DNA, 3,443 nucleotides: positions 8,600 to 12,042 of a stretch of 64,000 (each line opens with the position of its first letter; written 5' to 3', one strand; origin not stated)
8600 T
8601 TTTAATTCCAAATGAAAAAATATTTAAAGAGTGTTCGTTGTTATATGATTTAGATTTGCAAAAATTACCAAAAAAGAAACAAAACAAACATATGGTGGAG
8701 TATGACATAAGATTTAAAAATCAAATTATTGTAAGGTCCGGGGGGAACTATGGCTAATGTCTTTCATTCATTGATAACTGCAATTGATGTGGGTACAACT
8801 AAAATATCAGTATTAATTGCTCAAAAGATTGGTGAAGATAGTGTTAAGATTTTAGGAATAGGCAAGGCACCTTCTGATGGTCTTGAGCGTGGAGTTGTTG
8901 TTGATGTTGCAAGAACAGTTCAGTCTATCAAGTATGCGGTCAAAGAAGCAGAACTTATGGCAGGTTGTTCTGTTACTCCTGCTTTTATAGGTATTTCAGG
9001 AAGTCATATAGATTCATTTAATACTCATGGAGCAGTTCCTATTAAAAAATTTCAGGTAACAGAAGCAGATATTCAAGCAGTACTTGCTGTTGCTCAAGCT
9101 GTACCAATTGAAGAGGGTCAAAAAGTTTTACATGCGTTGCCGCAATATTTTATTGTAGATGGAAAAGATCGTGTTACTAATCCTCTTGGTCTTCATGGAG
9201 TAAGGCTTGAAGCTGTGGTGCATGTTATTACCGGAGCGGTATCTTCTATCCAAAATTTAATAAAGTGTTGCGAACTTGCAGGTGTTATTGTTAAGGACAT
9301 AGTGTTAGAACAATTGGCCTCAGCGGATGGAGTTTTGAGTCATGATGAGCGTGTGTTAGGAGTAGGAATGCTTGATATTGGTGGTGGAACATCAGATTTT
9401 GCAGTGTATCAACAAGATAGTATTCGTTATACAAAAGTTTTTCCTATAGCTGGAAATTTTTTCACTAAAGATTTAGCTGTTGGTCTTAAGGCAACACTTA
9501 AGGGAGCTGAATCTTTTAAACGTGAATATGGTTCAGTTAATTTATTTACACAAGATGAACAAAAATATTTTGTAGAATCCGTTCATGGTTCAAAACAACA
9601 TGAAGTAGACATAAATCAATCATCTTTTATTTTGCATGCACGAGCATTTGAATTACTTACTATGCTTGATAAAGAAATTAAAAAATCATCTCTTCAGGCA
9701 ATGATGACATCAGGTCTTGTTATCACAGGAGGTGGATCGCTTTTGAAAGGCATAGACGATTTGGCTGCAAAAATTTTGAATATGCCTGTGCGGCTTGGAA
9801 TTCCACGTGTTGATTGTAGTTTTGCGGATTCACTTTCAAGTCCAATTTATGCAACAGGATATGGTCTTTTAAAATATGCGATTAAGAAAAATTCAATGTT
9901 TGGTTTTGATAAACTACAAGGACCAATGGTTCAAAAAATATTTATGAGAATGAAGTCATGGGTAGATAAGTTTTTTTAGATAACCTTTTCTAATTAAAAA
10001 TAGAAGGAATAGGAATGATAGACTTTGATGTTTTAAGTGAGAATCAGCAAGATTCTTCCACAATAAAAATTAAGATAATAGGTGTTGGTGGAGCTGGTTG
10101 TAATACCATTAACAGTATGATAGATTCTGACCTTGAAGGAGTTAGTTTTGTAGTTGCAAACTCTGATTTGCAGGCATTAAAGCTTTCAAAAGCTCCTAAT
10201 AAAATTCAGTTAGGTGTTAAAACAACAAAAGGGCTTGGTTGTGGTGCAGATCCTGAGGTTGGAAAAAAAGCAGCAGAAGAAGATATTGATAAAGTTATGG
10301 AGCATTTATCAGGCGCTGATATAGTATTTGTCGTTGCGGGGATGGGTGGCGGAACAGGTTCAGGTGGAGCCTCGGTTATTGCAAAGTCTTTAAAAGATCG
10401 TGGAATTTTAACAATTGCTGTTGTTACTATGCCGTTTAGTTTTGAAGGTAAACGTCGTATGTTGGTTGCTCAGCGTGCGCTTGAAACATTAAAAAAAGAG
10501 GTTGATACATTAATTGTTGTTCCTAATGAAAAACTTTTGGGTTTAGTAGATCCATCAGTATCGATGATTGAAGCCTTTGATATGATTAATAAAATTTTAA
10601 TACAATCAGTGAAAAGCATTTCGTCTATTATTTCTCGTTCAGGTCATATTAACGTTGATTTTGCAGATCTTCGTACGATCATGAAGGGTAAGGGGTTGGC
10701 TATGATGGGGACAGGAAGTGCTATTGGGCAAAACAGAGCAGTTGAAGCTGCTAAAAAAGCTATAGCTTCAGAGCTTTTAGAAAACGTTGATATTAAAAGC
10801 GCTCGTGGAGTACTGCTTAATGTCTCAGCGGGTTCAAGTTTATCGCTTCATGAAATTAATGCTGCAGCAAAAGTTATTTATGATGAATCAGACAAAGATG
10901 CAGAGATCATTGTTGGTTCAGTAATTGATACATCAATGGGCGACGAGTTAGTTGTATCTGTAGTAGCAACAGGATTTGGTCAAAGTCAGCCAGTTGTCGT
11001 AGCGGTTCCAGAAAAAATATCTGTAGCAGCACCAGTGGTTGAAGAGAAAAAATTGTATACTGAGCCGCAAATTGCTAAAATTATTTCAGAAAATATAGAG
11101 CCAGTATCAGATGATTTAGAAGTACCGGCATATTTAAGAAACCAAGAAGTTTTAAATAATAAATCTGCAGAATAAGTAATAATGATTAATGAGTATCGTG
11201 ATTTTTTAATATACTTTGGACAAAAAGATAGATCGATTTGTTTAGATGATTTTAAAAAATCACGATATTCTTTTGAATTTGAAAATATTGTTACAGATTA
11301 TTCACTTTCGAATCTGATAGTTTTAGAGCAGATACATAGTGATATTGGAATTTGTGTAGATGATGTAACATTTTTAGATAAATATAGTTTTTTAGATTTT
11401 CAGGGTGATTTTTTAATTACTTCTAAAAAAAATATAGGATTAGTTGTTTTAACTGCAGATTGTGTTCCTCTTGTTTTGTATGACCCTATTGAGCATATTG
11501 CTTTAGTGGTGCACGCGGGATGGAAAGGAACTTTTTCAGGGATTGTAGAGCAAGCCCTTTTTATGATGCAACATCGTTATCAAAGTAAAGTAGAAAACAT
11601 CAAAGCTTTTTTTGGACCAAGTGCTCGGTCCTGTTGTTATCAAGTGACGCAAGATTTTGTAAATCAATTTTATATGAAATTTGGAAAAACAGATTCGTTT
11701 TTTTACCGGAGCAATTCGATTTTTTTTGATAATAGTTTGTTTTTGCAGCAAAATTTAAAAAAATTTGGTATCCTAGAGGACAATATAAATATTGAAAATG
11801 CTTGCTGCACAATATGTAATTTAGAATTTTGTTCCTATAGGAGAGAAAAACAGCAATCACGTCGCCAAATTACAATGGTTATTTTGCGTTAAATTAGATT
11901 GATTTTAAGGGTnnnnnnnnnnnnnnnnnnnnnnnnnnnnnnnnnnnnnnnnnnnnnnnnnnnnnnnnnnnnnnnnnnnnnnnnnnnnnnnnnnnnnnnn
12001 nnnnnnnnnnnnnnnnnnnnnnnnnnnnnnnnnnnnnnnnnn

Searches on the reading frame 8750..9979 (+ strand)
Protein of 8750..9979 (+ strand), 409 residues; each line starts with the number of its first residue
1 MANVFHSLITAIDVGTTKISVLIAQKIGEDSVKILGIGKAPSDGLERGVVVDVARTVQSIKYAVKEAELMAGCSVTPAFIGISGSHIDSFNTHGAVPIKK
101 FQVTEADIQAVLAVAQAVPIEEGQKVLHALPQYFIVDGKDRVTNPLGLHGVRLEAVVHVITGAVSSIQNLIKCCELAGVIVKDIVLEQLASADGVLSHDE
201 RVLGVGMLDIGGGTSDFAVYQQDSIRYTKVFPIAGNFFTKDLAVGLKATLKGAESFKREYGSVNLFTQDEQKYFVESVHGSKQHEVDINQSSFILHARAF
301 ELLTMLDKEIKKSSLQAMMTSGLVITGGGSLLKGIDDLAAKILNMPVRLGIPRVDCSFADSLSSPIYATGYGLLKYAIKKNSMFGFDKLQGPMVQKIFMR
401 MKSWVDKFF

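Call 54: search_protein_families(library=pfam, proteins=[window:8750-9979:+], max_evalue=0.001)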
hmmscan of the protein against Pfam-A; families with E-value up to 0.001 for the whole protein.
window:8750-9979:+ (409 aa): 3 families
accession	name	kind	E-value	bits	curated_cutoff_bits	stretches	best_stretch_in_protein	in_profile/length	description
PF14450.12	FtsA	-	4.9e-39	134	31.8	2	207-372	2-127/127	Cell division protein FtsA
PF02491.25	SHS2_FTSA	-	1e-25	90.3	25.4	1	84-161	1-79/79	SHS2 domain inserted in FTSA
PF06723.19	MreB_Mbl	-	3.3e-09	36.5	27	1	184-351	126-305/327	MreB/Mbl protein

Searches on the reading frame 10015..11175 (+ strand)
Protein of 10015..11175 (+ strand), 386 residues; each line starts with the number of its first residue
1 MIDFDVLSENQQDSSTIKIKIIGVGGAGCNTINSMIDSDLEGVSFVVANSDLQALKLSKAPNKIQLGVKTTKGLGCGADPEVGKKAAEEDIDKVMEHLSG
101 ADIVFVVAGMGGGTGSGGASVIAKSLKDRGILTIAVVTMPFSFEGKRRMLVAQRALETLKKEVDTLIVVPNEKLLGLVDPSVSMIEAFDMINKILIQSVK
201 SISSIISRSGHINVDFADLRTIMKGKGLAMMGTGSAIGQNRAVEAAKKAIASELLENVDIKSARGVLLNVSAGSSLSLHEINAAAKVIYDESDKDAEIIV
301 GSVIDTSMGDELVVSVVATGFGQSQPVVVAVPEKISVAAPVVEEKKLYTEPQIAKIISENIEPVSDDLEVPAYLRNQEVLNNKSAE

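Call 54: search_protein_families(library=pfam, proteins=[window:10015-11175:+], max_evalue=0.001)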
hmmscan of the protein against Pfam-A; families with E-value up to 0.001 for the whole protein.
window:10015-11175:+ (386 aa): 2 families
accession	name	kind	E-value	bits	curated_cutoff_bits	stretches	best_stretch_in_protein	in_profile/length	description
PF00091.31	Tubulin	-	2.6e-48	165.3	33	1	18-178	1-189/190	Tubulin/FtsZ family, GTPase domain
PF12327.13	FtsZ_C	-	3.2e-32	111.2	27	1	227-321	1-94/95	FtsZ family, C-terminal domain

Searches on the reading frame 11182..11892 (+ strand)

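Call 54: search_protein_families(library=pfam, proteins=[window:11182-11892:+], max_evalue=0.001)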
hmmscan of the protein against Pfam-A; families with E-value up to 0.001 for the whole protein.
window:11182-11892:+ (236 aa): 1 family
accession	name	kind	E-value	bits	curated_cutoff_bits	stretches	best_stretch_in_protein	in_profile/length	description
PF02578.20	Cu-oxidase_4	-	9e-43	146.8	22.9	1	40-233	41-237/238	Multi-copper polyphenol oxidoreductase laccase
